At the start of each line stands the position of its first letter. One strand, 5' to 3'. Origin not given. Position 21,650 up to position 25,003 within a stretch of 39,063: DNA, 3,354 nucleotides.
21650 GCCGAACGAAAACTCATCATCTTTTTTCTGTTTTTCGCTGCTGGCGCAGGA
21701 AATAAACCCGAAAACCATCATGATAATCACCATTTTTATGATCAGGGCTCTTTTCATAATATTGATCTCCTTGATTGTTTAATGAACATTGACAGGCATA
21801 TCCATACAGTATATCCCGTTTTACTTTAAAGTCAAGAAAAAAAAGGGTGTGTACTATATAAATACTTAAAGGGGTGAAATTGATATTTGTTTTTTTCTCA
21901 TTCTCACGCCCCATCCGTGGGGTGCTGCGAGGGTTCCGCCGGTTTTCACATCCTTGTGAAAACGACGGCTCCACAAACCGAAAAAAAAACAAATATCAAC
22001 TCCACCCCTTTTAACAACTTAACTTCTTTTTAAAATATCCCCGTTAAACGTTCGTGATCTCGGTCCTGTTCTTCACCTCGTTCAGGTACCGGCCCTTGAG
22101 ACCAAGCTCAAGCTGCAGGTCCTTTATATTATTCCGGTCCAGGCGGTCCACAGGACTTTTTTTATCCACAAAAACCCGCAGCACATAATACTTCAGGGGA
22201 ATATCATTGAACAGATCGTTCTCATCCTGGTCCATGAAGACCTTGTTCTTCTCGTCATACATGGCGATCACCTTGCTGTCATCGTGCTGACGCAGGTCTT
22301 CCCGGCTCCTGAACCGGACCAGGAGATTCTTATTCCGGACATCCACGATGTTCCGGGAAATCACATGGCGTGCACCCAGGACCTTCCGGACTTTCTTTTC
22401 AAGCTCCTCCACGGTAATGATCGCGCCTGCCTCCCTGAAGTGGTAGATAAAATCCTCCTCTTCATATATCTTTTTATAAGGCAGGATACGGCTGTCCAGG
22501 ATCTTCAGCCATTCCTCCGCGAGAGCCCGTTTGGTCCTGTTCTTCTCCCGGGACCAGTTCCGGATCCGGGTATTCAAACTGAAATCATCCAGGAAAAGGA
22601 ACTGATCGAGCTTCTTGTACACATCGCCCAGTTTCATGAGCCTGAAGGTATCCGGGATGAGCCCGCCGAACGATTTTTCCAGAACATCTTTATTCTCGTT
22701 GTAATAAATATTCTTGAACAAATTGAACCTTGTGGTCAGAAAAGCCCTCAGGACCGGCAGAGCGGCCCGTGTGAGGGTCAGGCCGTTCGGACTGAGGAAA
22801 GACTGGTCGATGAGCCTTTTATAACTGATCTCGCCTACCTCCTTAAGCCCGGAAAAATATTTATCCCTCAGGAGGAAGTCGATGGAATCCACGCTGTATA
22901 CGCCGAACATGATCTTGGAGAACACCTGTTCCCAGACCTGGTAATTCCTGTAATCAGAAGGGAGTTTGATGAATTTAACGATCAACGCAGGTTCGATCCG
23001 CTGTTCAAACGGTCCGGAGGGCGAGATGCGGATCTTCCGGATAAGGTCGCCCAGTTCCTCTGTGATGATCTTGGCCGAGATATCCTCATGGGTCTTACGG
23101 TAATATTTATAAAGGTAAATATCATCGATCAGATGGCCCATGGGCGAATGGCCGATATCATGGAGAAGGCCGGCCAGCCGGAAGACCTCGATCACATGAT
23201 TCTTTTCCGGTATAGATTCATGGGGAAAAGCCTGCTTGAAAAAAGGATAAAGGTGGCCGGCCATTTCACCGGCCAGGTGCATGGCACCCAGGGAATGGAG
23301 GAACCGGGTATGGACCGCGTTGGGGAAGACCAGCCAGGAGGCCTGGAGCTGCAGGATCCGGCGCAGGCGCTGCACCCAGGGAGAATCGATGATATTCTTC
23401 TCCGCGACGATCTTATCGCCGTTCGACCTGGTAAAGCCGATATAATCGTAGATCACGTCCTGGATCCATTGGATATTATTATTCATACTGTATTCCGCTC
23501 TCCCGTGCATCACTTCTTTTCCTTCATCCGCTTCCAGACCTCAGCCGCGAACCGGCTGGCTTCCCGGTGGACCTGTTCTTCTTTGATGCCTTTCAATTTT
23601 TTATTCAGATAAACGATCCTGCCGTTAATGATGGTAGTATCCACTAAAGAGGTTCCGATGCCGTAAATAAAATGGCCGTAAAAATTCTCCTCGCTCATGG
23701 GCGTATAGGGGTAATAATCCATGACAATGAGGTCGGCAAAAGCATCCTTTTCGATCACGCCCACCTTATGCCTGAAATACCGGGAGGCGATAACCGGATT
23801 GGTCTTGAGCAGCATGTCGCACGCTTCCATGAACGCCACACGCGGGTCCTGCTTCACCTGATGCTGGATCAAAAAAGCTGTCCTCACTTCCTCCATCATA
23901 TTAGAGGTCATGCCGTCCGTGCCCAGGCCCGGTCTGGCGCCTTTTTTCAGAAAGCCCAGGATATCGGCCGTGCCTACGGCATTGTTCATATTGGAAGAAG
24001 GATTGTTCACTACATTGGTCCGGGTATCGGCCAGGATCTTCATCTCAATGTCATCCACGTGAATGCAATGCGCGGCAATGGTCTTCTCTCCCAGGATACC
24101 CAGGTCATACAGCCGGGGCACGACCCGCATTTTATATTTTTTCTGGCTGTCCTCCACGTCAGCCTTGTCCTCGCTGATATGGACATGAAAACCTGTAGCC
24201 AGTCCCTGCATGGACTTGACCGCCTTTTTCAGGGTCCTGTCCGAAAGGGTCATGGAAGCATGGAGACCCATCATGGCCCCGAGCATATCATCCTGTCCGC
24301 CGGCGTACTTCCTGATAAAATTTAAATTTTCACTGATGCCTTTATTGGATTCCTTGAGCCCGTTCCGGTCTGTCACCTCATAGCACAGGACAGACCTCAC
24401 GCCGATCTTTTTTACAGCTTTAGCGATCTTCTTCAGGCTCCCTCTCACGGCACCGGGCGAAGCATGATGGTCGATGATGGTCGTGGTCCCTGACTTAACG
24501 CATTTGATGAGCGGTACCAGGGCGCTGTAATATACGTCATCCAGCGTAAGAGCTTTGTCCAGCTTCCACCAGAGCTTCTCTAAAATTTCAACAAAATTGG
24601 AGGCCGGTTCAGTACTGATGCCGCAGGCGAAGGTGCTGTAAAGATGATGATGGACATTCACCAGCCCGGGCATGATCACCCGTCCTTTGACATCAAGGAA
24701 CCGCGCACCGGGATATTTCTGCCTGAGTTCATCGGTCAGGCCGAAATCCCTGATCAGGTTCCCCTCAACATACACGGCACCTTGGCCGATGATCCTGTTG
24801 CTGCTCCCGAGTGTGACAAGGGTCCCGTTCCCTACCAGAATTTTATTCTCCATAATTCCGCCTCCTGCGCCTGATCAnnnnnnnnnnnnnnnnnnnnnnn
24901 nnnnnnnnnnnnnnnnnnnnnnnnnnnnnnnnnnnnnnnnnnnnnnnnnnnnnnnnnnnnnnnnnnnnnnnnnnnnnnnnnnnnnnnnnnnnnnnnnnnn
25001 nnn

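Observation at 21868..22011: Two-copy structured intergenic element with strand-specific pairing and compensatory changes (copy A)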

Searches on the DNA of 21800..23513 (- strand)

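Call 32: search_rna_families(source=window, start=21800, end=22080, threshold=evalue, max_evalue=10, show_alignments=3)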
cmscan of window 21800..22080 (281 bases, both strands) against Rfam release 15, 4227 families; matches with E-value up to 10: 11.
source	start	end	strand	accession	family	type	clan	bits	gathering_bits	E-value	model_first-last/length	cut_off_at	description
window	21864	22015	-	RF01731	TwoAYGGAY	Cis-reg;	CL00106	35.2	43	0.00037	1-168/168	no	TwoAYGGAY RNA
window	21846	22039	-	RF00885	MIR821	Gene; miRNA;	-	27.4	249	0.0021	1-275/275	no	MIR821 microRNA precursor family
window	21837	22021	-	RF01859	Phe_leader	Cis-reg; leader;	-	25.9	55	0.02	1-125/125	no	Phenylalanine leader peptide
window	21829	22042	+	RF00885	MIR821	Gene; miRNA;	-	23.3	249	0.018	1-275/275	no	MIR821 microRNA precursor family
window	21858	22014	+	RF01859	Phe_leader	Cis-reg; leader;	-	22.6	55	0.11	1-125/125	no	Phenylalanine leader peptide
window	21838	21896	+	RF00368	sroB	Gene; sRNA;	-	21.8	44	1.4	1-83/83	no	sroB RNA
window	21803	21860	-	RF00743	mir-308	Gene; miRNA;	-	18.9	60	0.15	1-63/63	no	mir-308 microRNA precursor family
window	21840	22008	-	RF04184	BTnc060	Gene; sRNA;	-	18.9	228.9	0.8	1-213/213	no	Bacteroides sRNA BTnc060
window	21833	21901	-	RF00616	LhrC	Gene; sRNA;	CL00114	18.3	110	2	1-111/111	no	Listeria LhrC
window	21871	22031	+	RF04184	BTnc060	Gene; sRNA;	-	16.3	228.9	2.7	1-213/213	no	Bacteroides sRNA BTnc060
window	21874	22034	-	RF00336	snoJ26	Gene; snRNA; snoRNA; CD-box;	-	16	50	3.6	1-147/147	no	Small nucleolar RNA J26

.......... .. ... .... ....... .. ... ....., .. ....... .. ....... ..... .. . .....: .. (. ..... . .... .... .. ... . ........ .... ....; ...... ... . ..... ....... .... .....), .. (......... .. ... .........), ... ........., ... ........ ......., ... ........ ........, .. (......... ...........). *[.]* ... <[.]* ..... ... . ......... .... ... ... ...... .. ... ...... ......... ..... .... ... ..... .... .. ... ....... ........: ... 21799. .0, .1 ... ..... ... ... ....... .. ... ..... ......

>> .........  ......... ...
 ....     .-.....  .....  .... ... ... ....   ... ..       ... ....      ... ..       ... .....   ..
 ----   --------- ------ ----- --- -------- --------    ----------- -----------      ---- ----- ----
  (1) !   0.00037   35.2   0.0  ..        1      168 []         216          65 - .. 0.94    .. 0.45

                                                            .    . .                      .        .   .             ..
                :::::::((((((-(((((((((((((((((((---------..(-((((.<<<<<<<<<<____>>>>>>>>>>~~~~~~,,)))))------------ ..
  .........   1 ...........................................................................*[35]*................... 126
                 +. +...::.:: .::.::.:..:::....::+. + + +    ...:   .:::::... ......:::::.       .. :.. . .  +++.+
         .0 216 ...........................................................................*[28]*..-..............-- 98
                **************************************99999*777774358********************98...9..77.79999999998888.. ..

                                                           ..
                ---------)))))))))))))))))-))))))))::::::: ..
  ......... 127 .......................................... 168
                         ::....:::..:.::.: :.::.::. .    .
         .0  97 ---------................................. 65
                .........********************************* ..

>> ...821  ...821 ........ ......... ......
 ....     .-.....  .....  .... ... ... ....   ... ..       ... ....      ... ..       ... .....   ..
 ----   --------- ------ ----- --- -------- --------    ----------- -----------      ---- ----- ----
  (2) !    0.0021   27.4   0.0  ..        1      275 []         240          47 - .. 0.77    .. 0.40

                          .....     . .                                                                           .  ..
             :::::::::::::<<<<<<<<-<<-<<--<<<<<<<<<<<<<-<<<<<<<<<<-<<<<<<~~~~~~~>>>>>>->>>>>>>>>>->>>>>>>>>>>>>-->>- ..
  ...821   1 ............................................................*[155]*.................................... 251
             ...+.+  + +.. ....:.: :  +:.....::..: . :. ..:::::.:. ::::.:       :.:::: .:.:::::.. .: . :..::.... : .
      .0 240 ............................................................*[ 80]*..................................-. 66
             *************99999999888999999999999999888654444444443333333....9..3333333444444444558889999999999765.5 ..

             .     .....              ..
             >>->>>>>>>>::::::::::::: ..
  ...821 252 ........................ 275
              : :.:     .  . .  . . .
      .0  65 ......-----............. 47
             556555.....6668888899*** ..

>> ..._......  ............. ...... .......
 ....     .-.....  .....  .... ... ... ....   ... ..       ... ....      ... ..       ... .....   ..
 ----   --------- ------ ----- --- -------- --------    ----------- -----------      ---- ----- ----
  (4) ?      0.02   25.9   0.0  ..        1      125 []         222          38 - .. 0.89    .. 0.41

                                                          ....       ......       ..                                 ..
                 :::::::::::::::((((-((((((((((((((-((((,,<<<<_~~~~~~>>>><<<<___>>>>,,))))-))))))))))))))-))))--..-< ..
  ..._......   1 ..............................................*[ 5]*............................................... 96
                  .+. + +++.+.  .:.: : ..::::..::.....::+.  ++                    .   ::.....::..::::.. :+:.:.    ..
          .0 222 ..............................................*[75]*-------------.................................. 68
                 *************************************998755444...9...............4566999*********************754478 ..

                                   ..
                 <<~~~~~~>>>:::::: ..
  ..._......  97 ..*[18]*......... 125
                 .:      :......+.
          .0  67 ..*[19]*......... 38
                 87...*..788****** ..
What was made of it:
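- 21868..22011 (-): Copy A, whole element (144 nt as RNA on the minus strand). Rfam TwoAYGGAY hit at 21864-22015 on the minus strand, 35.2 bits, E 3.7e-4 (call 32).
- Copy A hits Rfam RF01731 TwoAYGGAY over the full model on the minus strand, 35.2 bits, E 3.7e-4 (call 32).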

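Call 47: search_rna_families(sources=[L081, L083, L084, L086], threshold=evalue, max_evalue=5)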
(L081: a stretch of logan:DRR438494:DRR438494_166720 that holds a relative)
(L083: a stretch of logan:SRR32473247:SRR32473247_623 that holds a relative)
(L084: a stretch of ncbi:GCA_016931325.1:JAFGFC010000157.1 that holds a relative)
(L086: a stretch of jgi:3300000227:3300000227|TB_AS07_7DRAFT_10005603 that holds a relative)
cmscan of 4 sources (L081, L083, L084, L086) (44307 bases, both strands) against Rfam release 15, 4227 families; matches with E-value up to 5: 10.
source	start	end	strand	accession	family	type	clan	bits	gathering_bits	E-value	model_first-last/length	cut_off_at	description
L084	13657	13727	-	RF00005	tRNA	Gene; tRNA;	CL00001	71.2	29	1e-13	1-71/71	no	tRNA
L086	468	540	-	RF00005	tRNA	Gene; tRNA;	CL00001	60.5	29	9e-11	1-71/71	no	tRNA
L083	11221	11301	+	RF00526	snoMe28S-U3344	Gene; snRNA; snoRNA; CD-box;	-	33.6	50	0.032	1-83/83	no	Small nucleolar RNA Me28S-U3344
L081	1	73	-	RF03510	mir-3660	Gene; miRNA;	-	31.7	70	0.011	1-82/82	no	mir-3660 microRNA precursor family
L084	13656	13727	+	RF04354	Plastid-ycf2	Cis-reg;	-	28.5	65.7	0.062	1-75/75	no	Plastid-ycf2 5UTR RNA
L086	2185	2274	-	RF02029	sraA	Gene; sRNA;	-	27.4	56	3.5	1-95/95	no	sraA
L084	20584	20767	+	RF02998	IS605-orfB-II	Gene; sRNA;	-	27.3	88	1.4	1-155/155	no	IS605-orfB-II RNA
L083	5563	5619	+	RF04103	mir-8356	Gene; miRNA;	-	23.4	70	2.8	1-65/65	no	mir-8356 microRNA precursor family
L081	932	991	-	RF01151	snoU82P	Gene; snRNA; snoRNA; CD-box;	-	22.2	42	0.15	1-55/55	no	Small nucleolar RNA U82P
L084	13548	13617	-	RF00736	mir-320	Gene; miRNA;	-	20.5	55.5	3.5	1-76/76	no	mir-320 microRNA precursor family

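Call 53: search_dna_similar(query=window:21868-22011:-, collection=plasmids, mode=distant, max_evalue=1)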
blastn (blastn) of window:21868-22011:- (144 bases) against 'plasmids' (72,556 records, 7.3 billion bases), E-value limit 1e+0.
No match.

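Call 87: search_rna_families(sources=[L087, L088, L090, L091], threshold=evalue, max_evalue=5)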
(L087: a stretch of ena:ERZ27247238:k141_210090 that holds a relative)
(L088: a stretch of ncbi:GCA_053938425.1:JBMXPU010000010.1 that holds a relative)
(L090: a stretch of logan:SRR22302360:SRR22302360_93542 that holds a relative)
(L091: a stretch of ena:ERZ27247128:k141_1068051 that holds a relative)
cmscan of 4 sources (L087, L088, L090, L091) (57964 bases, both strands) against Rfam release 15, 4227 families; matches with E-value up to 5: 8.
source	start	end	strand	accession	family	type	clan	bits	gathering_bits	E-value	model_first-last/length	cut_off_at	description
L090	4933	5052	-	RF04338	Plastid-psbJ-2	Cis-reg;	CL00152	44.3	65.6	6.5e-05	1-144/144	no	Plastid-psbJ-2 3UTR RNA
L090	4924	5020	+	RF04210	MIR8643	Gene; miRNA;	-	32.4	135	0.011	1-150/150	no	MIR8643 microRNA precursor family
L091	8440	8519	-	RF00611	SNORD111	Gene; snRNA; snoRNA; CD-box;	-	28.6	46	0.67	1-89/89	no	Small nucleolar RNA SNORD111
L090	4947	4996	+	RF03904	MIR7991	Gene; miRNA;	-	22.4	58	3.8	1-47/47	no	MIR7991 microRNA precursor family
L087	7746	7792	+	RF02677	NsiR4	Gene; sRNA;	-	22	40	1.6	1-65/65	no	Nitrogen stress-induced RNA 4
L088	14637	14713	+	RF01128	sR43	Gene; snRNA; snoRNA; CD-box;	-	20.6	45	0.85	1-56/56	no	Small nucleolar RNA sR42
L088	2497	2602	+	RF00455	mir-15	Gene; miRNA;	CL00085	19.7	57.3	4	1-88/88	no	mir-15 microRNA precursor family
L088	9836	9861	-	RF02914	DUF805b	Cis-reg;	CL00115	17.6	35.6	2.5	1-35/35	no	DUF805b RNA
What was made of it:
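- Long AU-rich hairpins in this lineage also give comparable sub-threshold hits to unrelated families: MIR821 and Phe_leader on copy A (call 32), and Plastid-psbJ-2 at 44 bits on L090 (call 87).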

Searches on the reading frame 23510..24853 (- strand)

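Call 11: search_protein_families(library=pfam, proteins=[window:23510-24853:-])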
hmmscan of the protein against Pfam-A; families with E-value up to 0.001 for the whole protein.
window:23510-24853:- (447 aa): 3 families
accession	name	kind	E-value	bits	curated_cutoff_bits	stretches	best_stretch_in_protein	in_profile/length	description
PF01979.26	Amidohydro_1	-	9.3e-45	153.8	25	1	59-414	1-345/345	Amidohydrolase family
PF07969.17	Amidohydro_3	-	2.1e-07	31.2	29.7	0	53-75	3-25/472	Amidohydrolase family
PF22039.1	HUTI_composite_bact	-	2.4e-05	24.3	25.5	1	25-50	1-26/26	Imidazolonepropionase-like composite domain, bacteria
